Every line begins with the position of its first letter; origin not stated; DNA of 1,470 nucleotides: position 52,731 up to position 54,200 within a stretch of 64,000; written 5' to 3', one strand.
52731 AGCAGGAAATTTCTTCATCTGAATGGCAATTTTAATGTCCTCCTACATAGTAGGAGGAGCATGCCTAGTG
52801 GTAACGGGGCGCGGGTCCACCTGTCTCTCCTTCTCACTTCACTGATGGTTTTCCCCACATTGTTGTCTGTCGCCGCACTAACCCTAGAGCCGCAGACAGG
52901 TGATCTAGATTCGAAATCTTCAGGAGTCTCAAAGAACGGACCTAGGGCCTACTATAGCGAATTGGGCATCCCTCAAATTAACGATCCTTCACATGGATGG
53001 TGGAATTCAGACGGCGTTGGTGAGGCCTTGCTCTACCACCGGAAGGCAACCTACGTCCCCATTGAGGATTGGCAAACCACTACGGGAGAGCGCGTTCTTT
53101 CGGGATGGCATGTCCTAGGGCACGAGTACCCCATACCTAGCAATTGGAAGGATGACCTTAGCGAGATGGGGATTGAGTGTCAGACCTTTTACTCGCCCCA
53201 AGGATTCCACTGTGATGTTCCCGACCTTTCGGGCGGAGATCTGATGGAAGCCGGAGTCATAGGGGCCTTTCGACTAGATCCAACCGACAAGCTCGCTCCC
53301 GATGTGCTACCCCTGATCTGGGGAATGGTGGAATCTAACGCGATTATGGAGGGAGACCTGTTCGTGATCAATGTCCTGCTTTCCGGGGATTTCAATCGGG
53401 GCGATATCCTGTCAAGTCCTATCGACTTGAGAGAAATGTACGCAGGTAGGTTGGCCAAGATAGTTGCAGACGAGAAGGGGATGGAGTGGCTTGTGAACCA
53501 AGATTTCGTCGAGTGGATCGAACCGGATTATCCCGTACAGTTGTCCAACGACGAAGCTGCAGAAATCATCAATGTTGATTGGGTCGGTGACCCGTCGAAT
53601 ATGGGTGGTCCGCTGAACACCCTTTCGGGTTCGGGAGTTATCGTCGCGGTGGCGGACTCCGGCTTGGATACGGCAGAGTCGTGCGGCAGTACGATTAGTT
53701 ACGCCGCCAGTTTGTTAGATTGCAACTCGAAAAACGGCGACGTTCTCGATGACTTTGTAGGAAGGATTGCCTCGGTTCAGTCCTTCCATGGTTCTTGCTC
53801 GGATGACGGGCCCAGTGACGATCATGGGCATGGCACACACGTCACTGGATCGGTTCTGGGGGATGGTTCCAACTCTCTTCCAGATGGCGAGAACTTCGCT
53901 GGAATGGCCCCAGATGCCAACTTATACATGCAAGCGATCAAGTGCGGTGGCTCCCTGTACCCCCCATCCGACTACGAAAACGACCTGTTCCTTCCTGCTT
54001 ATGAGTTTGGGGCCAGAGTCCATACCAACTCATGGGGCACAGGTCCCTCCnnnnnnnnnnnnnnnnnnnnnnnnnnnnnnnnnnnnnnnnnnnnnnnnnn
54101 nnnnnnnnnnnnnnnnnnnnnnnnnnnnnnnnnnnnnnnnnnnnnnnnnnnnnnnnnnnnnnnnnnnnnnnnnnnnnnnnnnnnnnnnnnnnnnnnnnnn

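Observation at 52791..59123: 2110-aa surface protein combining an S8 protease with domains usually called eukaryote-like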

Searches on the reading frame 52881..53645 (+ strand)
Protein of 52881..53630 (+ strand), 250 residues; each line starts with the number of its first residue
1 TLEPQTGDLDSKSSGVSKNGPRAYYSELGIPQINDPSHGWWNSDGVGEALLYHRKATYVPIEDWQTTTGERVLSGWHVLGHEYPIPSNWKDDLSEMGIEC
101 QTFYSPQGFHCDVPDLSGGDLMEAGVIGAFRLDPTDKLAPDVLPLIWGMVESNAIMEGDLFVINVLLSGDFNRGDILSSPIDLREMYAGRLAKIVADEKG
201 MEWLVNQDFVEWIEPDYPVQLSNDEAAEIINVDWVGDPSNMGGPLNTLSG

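Call 53: predict_structure(alignment_id=A2)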
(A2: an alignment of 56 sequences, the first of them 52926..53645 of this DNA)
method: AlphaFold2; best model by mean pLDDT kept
length: 240 residues; sequences in the alignment: 56
mean_pLDDT: 83.3   pTM: 0.77
mean pLDDT of the five models: 83.3, 83.0, 82.0, 81.1, 80.3
residues with pLDDT >= 90: 146; 70-90: 38; 50-70: 36; < 50: 20
segments of 3 or more residues with pLDDT < 50: 1-9, 232-240
pLDDT, mean of each block of 10 residues (from residue 1): 44 63 81 92 96 96 97 97 96 97 98 96 89 80 94 90 92 94 91 95 70 56 52 43
secondary structure, 60 per line:
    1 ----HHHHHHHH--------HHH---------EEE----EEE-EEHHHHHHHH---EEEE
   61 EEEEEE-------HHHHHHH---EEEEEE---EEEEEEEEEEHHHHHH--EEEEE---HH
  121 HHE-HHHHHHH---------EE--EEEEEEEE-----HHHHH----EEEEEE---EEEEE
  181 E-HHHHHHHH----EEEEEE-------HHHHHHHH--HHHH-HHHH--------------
elements in order: H5-12 E33-35 E40-42 H46-53 E57-66 H74-80 E84-89 E93-102 H103-108 E111-115 H119-122 H125-131 E145-152 H158-162 E167-172 E176-181 H183-190 E195-200 H208-215 H218-221 H223-226

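Call 55: fold_search(model_id=the predicted structure, library=pdb)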
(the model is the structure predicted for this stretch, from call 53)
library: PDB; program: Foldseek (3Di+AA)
matches with E <= 10: 447; with E <= 0.001: 0
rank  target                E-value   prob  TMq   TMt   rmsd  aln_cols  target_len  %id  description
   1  6fqr_A                4.3e-02  0.33  0.18  0.25  11.3       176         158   10  Crystal structure of IMP3 RRM12 in complex with RNA (CCCC) (released 2018-09-05)
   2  6fq1_A                6.8e-02  0.20  0.17  0.22  12.4       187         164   11  Crystal structure of the RRM12 domain of IMP3 (released 2018-09-05)
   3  4zck                  7.7e-02  0.16  0.16  0.14  18.3       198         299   11  Crystal Structure of C-terminal Fragment of Escherichia coli BipA/TypA (released 2015-07-29)
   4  6gx6_A                9.2e-02  0.21  0.18  0.23  11.5       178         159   10  Crystal structure of IMP3 RRM12 in complex with RNA (ACAC) (released 2018-09-05)
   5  6vz8_F                1.2e-01  0.21  0.18  0.26  14.1       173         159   10  Arabidopsis thaliana acetohydroxyacid synthase complex with valine bound (released 2020-07-15)
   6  6mx1_B                1.2e-01  0.12  0.15  0.20  15.6       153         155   15  The crystal structure of the regulatory domain of aspartokinase in the bifunctional aspartokinase/homoserine dehydroge (released 2018-11-07)
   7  2f1f_B                1.3e-01  0.20  0.18  0.25  13.3       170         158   12  Crystal structure of the regulatory subunit of acetohydroxyacid synthase isozyme III from E. coli (released 2006-01-24)
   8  9a76_A                1.5e-01  0.13  0.17  0.08  15.8       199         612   10  Integrative model of LEPA-CSHA by crosslinking MS and deep learning (released 2024-09-18)
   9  3l09_A                1.8e-01  0.21  0.18  0.17  18.5       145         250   16  Crystal structure of Putative transcriptional regulator (JANN_22DEC04_CONTIG27_REVISED_GENE3569) from Jannaschia sp. C (released 2010-01-12)
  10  2fgc                  2.0e-01  0.18  0.19  0.26  13.9       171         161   10  Crystal structure of Acetolactate synthase- small subunit from Thermotoga maritima (released 2006-02-07)
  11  6u9h_F                2.8e-01  0.13  0.19  0.25  13.1       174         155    9  Arabidopsis thaliana acetohydroxyacid synthase complex (released 2020-07-15)
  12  2j0w                  3.0e-01  0.16  0.21  0.12  11.3       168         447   12  Crystal structure of E. coli aspartokinase III in complex with aspartate and ADP (R-state) (released 2006-08-10)
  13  3l09_C                3.4e-01  0.16  0.18  0.17  18.6       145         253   16  Crystal structure of Putative transcriptional regulator (JANN_22DEC04_CONTIG27_REVISED_GENE3569) from Jannaschia sp. C (released 2010-01-12)
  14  2pc6_A                3.4e-01  0.14  0.19  0.25  12.9       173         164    8  Crystal structure of putative acetolactate synthase- small subunit from Nitrosomonas europaea (released 2007-04-10)
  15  3e3x                  3.4e-01  0.09  0.17  0.15  16.8       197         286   11  The C-terminal part of BipA protein from Vibrio parahaemolyticus RIMD 2210633 (released 2008-09-30)
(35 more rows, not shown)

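Call 76: search_protein_families(library=pfam, proteins=[window:52881-53630:+], max_evalue=1)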
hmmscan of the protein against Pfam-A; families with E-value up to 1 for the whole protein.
window:52881-53630:+ (250 aa): 0 families

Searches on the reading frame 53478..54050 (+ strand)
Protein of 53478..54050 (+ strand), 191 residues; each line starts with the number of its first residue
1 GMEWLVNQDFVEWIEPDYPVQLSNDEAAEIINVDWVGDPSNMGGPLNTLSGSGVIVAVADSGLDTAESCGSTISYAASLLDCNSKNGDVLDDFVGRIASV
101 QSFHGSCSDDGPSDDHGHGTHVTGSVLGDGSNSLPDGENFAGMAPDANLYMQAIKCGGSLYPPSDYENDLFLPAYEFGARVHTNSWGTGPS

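Call 73: search_solved_structures(query=window:53478-54050:+, max_evalue=0.001, show_alignments=1)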
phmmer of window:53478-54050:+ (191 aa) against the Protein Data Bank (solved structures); distinct sequences matched with E-value up to 0.001: 13.
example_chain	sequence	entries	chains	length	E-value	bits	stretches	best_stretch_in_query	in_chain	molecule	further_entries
1wmd_A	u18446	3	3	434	6e-16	62.2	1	93-188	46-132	protease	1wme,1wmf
5fax_A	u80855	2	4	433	1.1e-14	58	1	94-188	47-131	Subtilase SubHal from Bacillus halmapalus | Enzyme subtilase SubHal from Bacillus halmapalus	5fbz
1ea7_A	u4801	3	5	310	6.2e-05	26.2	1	65-155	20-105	SERINE PROTEASE | 36KDA PROTEASE | Sphericase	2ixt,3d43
5xya_A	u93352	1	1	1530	8e-05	25.8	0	112-154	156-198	Chemokine protease C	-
7bj3_A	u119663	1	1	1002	8.5e-05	25.7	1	14-187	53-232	C5a peptidase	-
7yzx_A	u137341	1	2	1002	8.6e-05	25.7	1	14-187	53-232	C5a peptidase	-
8bty_A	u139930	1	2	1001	9.1e-05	25.6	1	14-187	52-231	C5a peptidase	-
5xyr_A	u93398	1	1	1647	9.2e-05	25.6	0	112-154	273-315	Chemokine protease C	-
7edd_A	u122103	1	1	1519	0.00012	25.3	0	49-154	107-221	C5a peptidase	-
3eif_A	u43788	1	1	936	0.0004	23.5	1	48-187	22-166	C5a peptidase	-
6vjb_A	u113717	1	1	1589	0.00054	23.1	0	112-154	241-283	Putative cell envelope proteinase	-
31mr_B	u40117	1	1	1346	0.00059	23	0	112-154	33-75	Cell envelope proteinase A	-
1xf1_A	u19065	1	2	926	0.00088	22.4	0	50-187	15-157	C5a peptidase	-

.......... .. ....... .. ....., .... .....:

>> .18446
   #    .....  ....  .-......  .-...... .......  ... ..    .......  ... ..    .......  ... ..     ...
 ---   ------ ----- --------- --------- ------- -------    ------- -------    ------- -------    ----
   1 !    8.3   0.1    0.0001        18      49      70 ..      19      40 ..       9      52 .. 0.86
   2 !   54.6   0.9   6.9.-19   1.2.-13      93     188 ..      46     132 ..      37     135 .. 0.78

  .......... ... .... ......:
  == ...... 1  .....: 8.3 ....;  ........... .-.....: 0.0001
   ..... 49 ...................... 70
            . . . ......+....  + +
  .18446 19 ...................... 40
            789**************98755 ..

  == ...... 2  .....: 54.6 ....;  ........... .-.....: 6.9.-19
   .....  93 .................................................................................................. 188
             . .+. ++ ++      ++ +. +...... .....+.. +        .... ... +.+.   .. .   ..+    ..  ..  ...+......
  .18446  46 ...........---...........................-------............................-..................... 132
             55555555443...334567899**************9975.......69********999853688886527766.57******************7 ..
